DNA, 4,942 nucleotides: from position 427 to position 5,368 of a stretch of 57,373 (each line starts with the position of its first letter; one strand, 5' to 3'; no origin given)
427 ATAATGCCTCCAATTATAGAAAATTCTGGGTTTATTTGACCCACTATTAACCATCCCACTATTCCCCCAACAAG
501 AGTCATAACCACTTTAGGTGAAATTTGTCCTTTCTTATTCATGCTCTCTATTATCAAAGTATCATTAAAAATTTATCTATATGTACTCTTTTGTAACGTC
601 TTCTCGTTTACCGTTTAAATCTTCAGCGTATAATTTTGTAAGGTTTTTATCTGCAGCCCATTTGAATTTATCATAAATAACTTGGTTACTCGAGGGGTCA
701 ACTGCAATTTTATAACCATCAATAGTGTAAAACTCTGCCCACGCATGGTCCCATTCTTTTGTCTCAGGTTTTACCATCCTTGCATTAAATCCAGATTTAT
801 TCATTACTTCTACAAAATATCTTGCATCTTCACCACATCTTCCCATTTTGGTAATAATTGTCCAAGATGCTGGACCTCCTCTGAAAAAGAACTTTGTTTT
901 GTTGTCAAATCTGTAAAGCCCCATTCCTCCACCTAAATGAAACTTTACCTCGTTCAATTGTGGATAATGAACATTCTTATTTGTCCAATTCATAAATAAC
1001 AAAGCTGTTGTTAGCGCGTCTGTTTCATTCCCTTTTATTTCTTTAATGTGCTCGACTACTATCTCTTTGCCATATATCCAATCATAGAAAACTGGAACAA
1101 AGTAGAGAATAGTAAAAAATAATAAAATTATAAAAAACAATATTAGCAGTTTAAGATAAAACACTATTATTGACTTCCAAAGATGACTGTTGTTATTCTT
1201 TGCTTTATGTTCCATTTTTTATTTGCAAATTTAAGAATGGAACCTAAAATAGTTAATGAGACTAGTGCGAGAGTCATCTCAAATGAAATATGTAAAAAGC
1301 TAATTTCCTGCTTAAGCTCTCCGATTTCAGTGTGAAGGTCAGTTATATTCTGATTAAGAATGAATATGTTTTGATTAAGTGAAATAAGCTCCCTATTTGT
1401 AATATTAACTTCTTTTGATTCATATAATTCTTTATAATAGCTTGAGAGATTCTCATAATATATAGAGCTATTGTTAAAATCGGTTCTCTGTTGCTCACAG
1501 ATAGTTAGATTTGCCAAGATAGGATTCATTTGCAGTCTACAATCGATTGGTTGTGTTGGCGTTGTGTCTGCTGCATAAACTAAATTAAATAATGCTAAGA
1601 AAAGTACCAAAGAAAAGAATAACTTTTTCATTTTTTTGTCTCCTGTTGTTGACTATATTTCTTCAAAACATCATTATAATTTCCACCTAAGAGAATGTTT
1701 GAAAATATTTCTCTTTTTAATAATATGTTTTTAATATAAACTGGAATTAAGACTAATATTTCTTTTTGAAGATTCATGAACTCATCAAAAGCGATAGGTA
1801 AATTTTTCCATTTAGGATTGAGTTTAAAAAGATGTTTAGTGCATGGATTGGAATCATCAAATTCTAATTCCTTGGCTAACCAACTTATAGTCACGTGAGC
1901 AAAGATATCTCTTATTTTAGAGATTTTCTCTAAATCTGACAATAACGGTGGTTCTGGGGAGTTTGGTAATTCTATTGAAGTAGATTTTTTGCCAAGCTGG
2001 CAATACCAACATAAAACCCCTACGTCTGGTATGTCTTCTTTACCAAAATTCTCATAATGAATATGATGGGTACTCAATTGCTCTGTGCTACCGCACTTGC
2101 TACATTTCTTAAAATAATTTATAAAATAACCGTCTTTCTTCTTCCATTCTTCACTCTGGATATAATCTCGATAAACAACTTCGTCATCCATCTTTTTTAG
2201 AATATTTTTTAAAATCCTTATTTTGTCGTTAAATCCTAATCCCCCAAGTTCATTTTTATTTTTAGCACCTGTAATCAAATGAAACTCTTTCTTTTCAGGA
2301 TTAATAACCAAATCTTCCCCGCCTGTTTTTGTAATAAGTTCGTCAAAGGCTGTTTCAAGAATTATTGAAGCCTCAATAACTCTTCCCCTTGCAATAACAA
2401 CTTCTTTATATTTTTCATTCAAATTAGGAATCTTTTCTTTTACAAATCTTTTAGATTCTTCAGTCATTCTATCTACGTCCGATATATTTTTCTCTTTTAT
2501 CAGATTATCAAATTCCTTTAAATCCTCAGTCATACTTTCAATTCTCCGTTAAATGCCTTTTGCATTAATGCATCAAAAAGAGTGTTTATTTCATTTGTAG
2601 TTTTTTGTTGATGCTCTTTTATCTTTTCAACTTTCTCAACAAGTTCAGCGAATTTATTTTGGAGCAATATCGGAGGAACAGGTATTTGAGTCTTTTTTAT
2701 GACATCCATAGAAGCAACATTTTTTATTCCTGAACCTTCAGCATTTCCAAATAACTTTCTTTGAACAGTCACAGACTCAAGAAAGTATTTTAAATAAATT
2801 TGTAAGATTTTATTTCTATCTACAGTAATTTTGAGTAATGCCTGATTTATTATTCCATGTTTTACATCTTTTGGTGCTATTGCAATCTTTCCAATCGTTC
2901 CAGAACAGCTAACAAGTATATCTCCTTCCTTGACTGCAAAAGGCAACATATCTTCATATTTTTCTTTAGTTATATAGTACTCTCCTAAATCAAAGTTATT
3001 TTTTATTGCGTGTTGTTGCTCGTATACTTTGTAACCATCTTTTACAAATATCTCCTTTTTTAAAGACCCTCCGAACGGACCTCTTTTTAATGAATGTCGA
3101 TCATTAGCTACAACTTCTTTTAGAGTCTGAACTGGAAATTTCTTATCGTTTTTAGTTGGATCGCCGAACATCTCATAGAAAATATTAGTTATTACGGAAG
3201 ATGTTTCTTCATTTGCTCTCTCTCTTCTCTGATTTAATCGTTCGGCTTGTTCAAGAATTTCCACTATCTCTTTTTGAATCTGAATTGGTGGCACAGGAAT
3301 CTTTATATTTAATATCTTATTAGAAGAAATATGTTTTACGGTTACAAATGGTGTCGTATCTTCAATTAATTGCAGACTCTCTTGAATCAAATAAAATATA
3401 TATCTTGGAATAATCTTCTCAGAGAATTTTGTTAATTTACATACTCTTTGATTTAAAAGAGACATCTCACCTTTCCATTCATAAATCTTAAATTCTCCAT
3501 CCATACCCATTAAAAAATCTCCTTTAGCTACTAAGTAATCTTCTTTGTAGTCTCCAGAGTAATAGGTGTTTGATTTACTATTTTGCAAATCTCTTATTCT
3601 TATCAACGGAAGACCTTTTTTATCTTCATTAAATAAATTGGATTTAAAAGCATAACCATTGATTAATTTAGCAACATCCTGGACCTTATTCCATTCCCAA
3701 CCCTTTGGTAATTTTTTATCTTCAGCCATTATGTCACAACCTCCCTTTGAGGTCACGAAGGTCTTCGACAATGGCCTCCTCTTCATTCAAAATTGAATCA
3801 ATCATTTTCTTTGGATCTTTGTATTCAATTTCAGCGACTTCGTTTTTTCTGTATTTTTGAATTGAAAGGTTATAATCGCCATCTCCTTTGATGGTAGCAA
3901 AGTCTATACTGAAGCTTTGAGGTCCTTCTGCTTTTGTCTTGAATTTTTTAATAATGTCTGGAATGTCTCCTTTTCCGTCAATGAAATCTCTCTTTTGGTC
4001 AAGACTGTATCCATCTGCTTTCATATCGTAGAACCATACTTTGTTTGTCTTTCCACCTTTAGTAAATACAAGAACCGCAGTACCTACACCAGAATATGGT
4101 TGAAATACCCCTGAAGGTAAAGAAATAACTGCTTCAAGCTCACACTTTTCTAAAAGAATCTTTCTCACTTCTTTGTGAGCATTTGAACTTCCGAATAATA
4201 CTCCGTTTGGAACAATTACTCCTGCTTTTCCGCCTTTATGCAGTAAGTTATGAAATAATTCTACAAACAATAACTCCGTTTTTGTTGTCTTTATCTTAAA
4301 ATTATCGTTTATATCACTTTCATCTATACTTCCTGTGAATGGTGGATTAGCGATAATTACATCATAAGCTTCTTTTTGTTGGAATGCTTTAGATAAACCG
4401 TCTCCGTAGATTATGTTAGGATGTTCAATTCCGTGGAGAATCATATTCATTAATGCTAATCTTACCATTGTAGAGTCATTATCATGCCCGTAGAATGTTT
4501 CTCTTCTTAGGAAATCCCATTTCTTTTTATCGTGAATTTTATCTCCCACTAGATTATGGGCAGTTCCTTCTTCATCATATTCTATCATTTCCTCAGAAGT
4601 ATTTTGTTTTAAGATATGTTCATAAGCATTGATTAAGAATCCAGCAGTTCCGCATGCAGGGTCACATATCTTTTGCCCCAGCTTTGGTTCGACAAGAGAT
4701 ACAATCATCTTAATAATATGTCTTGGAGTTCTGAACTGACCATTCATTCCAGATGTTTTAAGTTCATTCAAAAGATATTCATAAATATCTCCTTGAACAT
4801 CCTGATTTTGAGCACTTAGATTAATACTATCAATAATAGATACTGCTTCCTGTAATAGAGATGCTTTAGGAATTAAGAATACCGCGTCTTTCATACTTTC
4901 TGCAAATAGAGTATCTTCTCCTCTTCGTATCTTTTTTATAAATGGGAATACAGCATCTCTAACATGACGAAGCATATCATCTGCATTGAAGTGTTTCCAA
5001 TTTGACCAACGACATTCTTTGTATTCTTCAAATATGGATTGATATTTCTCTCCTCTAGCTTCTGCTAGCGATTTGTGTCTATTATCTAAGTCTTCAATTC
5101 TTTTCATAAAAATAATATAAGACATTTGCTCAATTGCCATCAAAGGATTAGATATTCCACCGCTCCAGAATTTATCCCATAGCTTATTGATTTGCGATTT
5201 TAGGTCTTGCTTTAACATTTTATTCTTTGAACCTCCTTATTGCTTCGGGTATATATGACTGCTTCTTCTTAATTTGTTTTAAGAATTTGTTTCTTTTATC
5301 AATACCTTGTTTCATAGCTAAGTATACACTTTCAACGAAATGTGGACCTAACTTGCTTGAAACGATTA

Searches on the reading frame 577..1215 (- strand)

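Call 15: search_protein_families(library=pfam, proteins=[window:577-1215:-], max_evalue=0.001)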
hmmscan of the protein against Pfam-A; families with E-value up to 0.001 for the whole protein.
window:577-1215:- (212 aa): 1 family
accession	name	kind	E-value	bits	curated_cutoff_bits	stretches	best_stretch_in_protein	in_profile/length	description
PF01841.26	Transglut_core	-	1.8e-08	35.1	23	1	100-168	32-102/108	Transglutaminase-like superfamily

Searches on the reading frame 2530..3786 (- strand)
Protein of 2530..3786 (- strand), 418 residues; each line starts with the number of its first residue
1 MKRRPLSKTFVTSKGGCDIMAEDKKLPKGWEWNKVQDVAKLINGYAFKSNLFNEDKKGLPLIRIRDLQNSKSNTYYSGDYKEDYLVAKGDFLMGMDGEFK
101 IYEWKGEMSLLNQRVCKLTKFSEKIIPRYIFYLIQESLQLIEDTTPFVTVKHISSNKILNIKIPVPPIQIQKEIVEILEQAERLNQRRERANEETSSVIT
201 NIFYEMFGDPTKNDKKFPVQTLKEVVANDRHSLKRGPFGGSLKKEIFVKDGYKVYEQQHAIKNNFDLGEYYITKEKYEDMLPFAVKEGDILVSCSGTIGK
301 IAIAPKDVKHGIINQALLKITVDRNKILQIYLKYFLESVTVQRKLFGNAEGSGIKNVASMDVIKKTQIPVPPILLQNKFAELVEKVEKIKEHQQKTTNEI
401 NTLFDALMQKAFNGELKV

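Call 15: search_protein_families(library=pfam, proteins=[window:2530-3786:-], max_evalue=0.001)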
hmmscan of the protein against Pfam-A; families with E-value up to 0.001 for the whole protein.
window:2530-3786:- (418 aa): 1 family
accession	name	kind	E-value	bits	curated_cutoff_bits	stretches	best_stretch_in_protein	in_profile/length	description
PF01420.25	Methylase_S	-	2.1e-32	113.1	22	2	27-186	1-160/168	Type I restriction modification DNA specificity domain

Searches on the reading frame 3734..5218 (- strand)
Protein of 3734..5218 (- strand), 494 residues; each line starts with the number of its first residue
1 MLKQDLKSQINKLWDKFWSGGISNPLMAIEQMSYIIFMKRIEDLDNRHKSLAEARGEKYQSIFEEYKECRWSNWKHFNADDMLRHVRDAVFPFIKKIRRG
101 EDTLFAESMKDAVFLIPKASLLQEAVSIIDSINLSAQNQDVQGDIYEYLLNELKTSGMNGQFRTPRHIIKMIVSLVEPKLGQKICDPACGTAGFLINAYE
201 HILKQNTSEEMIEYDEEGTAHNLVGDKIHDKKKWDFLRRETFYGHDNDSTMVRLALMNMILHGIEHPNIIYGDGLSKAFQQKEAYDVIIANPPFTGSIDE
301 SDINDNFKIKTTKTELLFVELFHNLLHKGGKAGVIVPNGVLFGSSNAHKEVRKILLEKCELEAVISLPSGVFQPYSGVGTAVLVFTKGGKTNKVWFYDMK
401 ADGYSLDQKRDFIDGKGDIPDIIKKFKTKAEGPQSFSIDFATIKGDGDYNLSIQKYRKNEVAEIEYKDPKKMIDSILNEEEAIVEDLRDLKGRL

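Call 15: search_protein_families(library=pfam, proteins=[window:3734-5218:-], max_evalue=0.001)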
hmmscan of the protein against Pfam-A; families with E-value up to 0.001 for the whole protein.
window:3734-5218:- (494 aa): 5 families
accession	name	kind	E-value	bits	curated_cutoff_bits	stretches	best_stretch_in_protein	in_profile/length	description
PF02384.22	N6_Mtase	-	8.2e-67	226.2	20.4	1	138-460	2-306/311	N-6 DNA Methylase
PF12161.14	HsdM_N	-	1.3e-13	52.1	24.5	1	6-128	1-134/135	HsdM N-terminal domain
PF07669.17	Eco57I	-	2.3e-13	51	25.3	1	277-372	67-171/171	Eco57I restriction-modification methylase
PF01170.24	UPF0020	-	2.7e-12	47.2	22.3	1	172-310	20-147/197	RMKL-like, methyltransferase domain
PF20473.4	MmeI_Mtase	-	0.00041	20.1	27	0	182-206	21-45/259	MmeI, DNA-methyltransferase domain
